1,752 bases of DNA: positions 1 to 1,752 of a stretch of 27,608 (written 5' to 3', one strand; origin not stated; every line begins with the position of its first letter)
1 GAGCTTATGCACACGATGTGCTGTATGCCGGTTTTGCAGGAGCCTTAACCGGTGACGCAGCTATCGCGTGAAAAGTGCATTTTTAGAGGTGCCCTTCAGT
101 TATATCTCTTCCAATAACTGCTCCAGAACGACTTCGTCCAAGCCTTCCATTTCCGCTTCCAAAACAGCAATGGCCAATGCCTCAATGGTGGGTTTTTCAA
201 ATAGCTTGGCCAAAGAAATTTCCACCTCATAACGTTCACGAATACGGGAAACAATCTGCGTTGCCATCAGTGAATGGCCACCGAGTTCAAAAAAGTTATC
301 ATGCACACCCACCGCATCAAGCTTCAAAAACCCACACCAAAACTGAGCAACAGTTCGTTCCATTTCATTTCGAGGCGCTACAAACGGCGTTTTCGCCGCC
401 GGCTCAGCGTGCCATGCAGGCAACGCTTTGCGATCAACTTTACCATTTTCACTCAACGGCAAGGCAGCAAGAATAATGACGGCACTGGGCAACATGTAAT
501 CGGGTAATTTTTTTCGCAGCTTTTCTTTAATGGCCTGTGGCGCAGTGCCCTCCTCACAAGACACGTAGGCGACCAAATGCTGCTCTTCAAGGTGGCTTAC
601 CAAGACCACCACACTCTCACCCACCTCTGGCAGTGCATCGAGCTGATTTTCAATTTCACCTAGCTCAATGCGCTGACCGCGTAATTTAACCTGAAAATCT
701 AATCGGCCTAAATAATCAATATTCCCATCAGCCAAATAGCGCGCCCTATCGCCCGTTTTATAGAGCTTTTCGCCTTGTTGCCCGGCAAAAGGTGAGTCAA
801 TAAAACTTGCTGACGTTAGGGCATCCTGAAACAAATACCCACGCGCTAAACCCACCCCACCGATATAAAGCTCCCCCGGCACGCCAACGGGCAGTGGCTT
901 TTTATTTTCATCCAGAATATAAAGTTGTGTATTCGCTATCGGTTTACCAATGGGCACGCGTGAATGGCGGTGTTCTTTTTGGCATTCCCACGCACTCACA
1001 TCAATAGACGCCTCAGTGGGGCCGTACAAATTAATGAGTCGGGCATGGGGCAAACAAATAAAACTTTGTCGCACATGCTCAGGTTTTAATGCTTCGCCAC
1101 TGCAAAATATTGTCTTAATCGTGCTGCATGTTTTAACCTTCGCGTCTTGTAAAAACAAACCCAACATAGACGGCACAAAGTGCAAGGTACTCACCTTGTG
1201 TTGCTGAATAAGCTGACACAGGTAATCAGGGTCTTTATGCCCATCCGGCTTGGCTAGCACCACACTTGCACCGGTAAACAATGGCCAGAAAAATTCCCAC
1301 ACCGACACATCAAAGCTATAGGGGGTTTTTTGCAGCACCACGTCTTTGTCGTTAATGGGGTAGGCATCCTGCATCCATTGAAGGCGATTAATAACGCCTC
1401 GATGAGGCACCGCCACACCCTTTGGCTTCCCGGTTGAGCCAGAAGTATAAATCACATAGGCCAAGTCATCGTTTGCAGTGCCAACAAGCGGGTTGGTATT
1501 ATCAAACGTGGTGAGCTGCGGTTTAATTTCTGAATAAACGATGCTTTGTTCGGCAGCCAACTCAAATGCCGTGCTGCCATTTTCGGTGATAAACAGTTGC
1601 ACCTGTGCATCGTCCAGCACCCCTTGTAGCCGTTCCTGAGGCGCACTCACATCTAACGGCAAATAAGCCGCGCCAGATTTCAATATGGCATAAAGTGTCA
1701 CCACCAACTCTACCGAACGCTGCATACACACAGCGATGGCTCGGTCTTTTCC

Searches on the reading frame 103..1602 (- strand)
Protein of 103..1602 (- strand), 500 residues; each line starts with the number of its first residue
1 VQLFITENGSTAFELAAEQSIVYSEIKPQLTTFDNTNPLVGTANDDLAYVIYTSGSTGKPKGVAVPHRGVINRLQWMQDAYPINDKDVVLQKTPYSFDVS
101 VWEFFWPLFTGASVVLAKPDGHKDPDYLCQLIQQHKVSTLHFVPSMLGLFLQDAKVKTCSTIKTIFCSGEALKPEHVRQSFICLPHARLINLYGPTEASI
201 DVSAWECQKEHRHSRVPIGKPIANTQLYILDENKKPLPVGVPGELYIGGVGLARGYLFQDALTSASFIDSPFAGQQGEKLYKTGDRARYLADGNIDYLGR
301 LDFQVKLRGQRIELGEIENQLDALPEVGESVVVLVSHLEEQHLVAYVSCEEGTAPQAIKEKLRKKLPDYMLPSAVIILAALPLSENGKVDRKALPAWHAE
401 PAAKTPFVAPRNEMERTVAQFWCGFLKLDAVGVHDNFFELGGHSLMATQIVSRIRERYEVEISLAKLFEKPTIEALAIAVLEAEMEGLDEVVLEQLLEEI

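Call 43: find_related_loci(query=window:103-1602:-, collection=genome_contigs, flank=10000)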
Query window:103-1602:- (500 aa) in genome_contigs; peptide patterns used: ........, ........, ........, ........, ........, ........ (x = any residue, [..] = any of these).
274 stretches matched a pattern; 227 encode a relative of the query (tblastn E <= 1e-3); the best 80 are kept; 77 distinct loci.
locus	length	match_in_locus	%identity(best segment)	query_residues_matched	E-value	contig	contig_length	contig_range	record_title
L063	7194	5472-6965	71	3-500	0e+0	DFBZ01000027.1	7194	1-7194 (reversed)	MAG TPA_asm: Gammaproteobacteria bacterium UBA3067 UBA3067_contig_2235, whole genome shotgun sequence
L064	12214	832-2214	58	40-500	2e-172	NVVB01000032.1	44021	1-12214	MAG: Gammaproteobacteria bacterium isolate NORP74 Contig_source1383C_1963, whole genome shotgun sequence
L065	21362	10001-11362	53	25-477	4e-159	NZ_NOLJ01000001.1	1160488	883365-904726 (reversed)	Nostoc sp. 'Peltigera membranacea cyanobiont' 210A scaffold1, whole genome shotgun sequence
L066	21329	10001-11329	55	37-477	8e-158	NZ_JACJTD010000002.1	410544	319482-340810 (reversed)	Nostoc foliaceum FACHB-393 contig2, whole genome shotgun sequence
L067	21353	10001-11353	52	29-477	6e-157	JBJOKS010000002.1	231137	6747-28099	MAG: Cyanobacteriota bacterium isolate sycamorecreek_2019_sw_WHONDRS-S19S_0028_A_bin.16 scaffold_0000005, whole genome s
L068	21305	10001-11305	53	36-477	2e-156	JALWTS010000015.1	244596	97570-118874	MAG: Gammaproteobacteria bacterium isolate M2_metabat2_scaf2bin.212 M2_NODE_15_length_244596_cov_4.944926, whole genome 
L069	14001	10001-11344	53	29-477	1e-157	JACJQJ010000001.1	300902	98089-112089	Nostoc linckia FACHB-104 contig1, whole genome shotgun sequence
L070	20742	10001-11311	55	46-476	7e-156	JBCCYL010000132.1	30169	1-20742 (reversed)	MAG: Cyanobacteria bacterium P01_F01_bin.150 k141_792177_length_30169_cov_45.9310, whole genome shotgun sequence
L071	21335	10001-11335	53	34-477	5e-155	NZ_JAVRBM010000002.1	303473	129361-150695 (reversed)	MAG: Nostoc sp. ChiQUE01b contig_2, whole genome shotgun sequence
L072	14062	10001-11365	53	30-486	1e-154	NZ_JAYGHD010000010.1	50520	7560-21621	Nostoc sp. UHCC 0251 NODE_22_length_50520_cov_23.610106, whole genome shotgun sequence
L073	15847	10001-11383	51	35-500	1e-153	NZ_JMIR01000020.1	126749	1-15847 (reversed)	Tumebacillus flagellatus strain GST4 Contig020, whole genome shotgun sequence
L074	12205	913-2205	55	45-473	8e-154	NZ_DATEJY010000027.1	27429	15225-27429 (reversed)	MAG: Dyella sp. isolate SMAG_U8876 k141_153473, whole genome shotgun sequence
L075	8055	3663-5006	53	36-480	7e-154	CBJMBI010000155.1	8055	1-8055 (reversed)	MAG TPA_asm: uncultured Ktedonobacterales bacterium isolate SRR27822709_binner12_Refined_16 genome assembly, contig: ERZ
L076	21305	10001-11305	54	45-476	2e-152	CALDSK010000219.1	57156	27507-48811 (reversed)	MAG TPA_asm: uncultured Synechococcus sp. isolate SRR3401487_bin.18_CONCOCT_v1.1_MAG genome assembly, contig: ERZ1740058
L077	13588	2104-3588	48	16-500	3e-152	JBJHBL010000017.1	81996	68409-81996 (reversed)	MAG: Limnoraphis sp. isolate SF2967_J5348.semibin_refined.053 NODE_373_length_81996_cov_2.122953, whole genome shotgun s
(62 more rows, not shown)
